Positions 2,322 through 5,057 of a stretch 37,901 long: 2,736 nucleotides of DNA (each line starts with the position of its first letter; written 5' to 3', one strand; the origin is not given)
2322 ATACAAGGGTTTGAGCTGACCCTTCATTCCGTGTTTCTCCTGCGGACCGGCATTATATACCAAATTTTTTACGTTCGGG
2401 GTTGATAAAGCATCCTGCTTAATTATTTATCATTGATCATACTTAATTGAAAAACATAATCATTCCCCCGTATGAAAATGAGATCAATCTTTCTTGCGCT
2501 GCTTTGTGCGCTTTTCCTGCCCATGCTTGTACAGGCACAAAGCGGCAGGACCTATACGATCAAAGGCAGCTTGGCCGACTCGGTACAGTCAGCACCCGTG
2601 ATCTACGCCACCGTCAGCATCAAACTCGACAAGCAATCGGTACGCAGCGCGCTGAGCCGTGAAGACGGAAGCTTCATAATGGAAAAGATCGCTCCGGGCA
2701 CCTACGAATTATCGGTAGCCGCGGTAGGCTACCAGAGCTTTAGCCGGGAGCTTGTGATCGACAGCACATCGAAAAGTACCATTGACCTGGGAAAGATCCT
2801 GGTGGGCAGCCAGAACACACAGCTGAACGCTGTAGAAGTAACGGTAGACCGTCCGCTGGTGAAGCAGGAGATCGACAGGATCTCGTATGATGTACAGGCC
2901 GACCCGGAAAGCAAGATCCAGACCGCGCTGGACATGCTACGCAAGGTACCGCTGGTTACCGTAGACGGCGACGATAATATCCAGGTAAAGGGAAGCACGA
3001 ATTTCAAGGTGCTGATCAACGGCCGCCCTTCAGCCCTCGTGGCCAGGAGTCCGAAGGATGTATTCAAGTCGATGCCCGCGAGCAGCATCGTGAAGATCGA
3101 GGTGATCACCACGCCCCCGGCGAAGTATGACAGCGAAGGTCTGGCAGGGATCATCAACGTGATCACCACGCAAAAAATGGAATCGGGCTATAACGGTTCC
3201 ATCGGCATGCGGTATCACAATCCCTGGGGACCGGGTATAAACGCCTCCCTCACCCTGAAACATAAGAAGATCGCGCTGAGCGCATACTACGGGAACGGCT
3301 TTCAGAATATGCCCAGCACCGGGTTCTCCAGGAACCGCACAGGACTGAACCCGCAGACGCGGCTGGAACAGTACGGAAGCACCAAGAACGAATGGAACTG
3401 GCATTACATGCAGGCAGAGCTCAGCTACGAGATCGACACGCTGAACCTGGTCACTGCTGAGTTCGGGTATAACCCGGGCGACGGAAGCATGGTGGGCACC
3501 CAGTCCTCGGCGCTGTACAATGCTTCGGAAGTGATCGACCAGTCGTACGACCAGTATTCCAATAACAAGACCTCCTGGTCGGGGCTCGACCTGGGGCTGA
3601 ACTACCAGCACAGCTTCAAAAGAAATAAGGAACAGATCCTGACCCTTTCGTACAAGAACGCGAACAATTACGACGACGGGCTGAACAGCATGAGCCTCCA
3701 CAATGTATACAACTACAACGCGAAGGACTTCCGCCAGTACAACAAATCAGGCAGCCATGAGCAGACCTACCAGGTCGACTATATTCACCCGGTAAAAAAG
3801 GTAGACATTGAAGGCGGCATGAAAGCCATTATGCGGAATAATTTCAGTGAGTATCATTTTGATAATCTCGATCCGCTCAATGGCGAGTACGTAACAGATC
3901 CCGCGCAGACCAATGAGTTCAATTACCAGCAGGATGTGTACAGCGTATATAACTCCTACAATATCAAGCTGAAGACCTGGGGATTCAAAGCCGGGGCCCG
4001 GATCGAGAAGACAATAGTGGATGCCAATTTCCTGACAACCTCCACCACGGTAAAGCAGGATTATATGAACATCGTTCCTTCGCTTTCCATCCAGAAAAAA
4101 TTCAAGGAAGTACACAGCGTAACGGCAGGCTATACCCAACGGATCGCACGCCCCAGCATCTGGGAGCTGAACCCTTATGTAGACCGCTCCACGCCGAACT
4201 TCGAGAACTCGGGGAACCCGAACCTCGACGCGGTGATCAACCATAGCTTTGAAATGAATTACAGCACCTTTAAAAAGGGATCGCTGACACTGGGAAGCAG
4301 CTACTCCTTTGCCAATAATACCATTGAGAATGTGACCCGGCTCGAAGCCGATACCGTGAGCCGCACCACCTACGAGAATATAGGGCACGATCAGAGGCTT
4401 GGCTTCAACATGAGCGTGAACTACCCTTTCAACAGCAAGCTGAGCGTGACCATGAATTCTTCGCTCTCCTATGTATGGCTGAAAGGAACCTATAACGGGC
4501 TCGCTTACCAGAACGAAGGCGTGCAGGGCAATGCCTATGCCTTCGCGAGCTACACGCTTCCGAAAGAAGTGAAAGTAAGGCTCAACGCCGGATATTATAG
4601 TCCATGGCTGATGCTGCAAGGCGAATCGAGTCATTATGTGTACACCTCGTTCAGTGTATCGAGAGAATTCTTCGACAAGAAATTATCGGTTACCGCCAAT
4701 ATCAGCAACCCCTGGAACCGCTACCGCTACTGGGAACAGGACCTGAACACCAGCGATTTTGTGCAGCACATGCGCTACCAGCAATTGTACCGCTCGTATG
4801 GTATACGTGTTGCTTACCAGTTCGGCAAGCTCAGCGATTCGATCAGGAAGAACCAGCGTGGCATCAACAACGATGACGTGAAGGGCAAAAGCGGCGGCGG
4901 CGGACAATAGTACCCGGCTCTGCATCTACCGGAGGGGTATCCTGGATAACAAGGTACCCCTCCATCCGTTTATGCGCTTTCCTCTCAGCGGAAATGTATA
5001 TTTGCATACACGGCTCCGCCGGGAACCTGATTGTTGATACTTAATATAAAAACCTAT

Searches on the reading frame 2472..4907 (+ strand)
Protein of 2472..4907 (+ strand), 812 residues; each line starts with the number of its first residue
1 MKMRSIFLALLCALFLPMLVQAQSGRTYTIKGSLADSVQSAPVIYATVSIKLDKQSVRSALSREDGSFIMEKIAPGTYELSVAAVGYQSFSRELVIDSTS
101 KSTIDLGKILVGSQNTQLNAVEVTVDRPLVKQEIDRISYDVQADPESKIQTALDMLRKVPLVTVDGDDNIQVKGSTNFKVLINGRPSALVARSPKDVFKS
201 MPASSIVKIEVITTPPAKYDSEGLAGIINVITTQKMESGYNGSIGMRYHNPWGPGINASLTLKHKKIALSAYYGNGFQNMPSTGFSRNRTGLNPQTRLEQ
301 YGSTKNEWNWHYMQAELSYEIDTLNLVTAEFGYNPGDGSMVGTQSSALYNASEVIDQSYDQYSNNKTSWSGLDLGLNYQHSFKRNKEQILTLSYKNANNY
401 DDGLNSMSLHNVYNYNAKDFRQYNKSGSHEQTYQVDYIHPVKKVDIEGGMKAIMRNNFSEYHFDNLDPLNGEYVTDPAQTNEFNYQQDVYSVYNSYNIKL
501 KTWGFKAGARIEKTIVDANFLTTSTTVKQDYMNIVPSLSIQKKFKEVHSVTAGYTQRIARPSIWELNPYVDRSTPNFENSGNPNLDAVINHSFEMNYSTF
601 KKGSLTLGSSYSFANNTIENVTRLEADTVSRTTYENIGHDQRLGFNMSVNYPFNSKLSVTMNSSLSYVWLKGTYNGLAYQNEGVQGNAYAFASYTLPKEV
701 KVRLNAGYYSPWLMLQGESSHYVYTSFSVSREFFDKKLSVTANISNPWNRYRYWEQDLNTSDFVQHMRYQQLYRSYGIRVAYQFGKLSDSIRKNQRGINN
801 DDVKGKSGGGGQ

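Call 63: search_protein_families(library=pfam, proteins=[window:2472-4907:+], max_evalue=0.001)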
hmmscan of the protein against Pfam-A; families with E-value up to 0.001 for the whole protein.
window:2472-4907:+ (812 aa): 5 families
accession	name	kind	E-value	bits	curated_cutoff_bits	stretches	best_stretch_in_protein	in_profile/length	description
PF14905.12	OMP_b-brl_3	-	1.4e-90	304.7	27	1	380-782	1-408/408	Outer membrane protein beta-barrel family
PF00593.30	TonB_dep_Rec_b-barrel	-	2.2e-16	61.2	27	1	328-726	18-396/436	TonB dependent receptor-like, beta-barrel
PF13620.12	CarboxypepD_reg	-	2.7e-12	47.3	32.3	1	29-105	1-78/82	Carboxypeptidase regulatory-like domain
PF13715.12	CarbopepD_reg_2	-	4.8e-08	33.4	32.2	1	30-121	1-86/88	CarboxypepD_reg-like domain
PF09430.16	EMC7_beta-sandw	-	0.00088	19.9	26.6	0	47-88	9-51/122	ER membrane protein complex subunit 7, beta-sandwich domain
